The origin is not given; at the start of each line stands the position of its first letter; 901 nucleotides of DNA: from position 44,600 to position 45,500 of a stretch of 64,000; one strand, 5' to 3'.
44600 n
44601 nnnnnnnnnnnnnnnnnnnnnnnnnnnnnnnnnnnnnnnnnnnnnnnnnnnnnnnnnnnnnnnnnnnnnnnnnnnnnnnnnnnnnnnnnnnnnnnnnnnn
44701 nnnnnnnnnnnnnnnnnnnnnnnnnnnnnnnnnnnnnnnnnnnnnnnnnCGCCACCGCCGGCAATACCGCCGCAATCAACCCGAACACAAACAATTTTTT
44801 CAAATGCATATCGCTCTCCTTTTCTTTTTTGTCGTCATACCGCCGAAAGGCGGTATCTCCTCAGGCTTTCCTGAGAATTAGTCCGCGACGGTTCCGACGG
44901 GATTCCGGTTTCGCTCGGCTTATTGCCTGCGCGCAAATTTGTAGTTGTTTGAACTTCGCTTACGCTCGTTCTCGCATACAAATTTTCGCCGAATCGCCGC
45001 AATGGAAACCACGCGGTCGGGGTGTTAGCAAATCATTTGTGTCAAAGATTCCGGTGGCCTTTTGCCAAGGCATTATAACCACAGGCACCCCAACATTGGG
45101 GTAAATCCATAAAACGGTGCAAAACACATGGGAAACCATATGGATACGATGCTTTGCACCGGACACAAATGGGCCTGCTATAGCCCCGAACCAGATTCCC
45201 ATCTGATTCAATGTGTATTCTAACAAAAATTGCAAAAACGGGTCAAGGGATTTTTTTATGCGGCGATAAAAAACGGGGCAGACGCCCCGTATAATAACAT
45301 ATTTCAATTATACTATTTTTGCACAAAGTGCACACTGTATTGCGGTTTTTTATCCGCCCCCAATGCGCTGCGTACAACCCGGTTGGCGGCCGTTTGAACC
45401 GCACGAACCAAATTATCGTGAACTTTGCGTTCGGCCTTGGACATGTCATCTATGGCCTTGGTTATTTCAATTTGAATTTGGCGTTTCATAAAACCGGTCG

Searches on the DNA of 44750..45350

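Call 7: search_rna_families(source=window, start=44750, end=45350, threshold=evalue, max_evalue=10, show_alignments=3)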
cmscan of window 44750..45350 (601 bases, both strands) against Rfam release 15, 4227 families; matches with E-value up to 10: 6.
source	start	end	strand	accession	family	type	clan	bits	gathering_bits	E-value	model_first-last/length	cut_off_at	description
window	45226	45298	-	RF02900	AaHKsRNA82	Gene; sRNA;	-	18.8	51.4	4.2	1-81/81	no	Aggregatibacter sRNA 82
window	44996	45028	-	RF01333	CRISPR-DR20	Gene; CRISPR;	-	16.4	42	1.8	1-36/36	no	CRISPR RNA direct repeat element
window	44758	44846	-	RF00357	snoR44_J54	Gene; snRNA; snoRNA; CD-box;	CL00069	16.4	48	3.7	1-97/97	no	Small nucleolar RNA R44/J54/Z268 family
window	45266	45319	+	RF02420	Bp1_162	Gene; sRNA;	-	15.4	50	10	1-100/100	no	Burkholderia sRNA Bp1_Cand612_SIPHT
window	44913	45013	-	RF01954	SOX2OT_exon4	Gene; lncRNA;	-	13.8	40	3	1-109/109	no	SOX2 overlapping transcript exon 4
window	45077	45184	-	RF02166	PVT1_3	Gene; lncRNA;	-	9.6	45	5.9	1-95/95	no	Pvt1 oncogene conserved region 3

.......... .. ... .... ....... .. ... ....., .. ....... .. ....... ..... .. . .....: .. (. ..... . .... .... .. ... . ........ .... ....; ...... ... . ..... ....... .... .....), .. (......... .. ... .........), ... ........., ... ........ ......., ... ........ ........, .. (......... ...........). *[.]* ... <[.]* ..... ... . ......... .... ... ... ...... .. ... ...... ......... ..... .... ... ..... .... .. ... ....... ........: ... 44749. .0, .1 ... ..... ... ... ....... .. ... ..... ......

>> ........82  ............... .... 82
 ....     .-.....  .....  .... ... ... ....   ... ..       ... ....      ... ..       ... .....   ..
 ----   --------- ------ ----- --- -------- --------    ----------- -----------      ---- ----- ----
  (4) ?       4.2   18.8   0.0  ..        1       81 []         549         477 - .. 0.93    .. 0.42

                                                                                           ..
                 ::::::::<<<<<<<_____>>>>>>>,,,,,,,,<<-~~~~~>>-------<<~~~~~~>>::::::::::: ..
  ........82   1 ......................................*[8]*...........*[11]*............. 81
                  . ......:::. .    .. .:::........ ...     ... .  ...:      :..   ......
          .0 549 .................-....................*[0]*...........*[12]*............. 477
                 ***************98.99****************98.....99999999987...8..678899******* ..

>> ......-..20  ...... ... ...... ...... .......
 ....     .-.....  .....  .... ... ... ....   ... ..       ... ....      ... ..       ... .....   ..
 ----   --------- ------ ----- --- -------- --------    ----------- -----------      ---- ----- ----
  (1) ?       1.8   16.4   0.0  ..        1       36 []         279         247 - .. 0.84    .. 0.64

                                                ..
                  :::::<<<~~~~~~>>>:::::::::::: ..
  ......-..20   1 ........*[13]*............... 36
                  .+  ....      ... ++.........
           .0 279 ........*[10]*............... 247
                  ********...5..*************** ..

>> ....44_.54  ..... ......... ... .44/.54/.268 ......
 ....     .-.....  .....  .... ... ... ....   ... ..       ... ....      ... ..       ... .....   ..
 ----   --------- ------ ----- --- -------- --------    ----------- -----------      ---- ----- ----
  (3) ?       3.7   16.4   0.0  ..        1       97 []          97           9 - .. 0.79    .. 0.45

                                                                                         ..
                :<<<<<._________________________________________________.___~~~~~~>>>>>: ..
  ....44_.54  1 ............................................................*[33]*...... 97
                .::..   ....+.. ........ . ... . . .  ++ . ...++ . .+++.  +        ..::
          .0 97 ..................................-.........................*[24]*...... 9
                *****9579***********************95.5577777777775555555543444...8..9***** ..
